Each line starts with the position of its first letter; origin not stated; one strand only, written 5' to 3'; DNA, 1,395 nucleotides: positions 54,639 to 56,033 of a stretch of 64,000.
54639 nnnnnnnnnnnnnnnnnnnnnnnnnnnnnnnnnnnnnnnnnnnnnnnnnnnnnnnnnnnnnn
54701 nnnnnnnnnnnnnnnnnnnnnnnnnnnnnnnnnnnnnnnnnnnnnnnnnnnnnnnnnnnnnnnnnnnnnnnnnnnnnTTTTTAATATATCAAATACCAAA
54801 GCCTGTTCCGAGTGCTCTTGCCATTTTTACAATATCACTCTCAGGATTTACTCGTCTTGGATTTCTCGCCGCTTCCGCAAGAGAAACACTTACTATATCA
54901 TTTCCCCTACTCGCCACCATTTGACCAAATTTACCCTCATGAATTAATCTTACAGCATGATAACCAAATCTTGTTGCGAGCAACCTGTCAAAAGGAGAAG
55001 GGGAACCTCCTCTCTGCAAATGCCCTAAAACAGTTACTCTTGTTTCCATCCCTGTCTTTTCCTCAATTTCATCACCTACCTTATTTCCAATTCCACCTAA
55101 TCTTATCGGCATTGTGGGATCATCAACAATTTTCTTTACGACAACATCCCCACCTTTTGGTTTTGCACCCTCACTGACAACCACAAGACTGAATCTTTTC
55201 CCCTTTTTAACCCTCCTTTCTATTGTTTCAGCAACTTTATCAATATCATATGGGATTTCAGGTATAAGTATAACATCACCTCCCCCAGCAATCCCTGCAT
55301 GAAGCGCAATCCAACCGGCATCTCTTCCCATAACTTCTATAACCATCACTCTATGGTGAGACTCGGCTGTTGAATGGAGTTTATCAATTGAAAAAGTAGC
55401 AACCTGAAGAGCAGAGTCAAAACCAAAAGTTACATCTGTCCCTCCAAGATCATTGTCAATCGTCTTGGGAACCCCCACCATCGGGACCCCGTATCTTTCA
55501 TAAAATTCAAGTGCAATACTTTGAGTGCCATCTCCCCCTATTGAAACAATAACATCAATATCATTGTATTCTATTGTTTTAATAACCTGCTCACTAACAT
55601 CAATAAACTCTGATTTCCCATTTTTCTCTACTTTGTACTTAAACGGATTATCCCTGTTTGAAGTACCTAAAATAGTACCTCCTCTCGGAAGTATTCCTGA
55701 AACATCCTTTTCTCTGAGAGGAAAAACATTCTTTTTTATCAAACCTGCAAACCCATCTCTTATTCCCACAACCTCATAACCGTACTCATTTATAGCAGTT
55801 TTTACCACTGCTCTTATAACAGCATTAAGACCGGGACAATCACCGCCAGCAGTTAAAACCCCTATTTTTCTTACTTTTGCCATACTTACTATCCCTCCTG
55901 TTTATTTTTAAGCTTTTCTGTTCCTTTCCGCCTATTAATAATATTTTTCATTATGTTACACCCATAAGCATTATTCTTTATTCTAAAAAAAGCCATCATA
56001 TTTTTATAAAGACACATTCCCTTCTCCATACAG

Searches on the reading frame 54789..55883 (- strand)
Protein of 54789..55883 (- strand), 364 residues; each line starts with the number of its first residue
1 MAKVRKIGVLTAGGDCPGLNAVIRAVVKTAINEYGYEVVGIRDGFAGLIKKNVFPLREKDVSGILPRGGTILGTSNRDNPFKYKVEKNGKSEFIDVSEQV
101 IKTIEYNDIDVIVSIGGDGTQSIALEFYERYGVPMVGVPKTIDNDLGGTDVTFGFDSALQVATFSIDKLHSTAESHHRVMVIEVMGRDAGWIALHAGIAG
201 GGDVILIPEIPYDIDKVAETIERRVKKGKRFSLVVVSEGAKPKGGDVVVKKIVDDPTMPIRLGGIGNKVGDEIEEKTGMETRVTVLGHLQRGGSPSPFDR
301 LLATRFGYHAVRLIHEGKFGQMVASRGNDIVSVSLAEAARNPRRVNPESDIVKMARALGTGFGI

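Call 68: search_protein_families(library=pfam, proteins=[window:54789-55883:-], max_evalue=0.00001)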
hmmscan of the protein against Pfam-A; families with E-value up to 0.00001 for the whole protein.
window:54789-55883:- (364 aa): 1 family
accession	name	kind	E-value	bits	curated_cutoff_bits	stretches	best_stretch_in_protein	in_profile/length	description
PF00365.25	PFK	-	1.8e-113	379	30.9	1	6-314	1-277/277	Phosphofructokinase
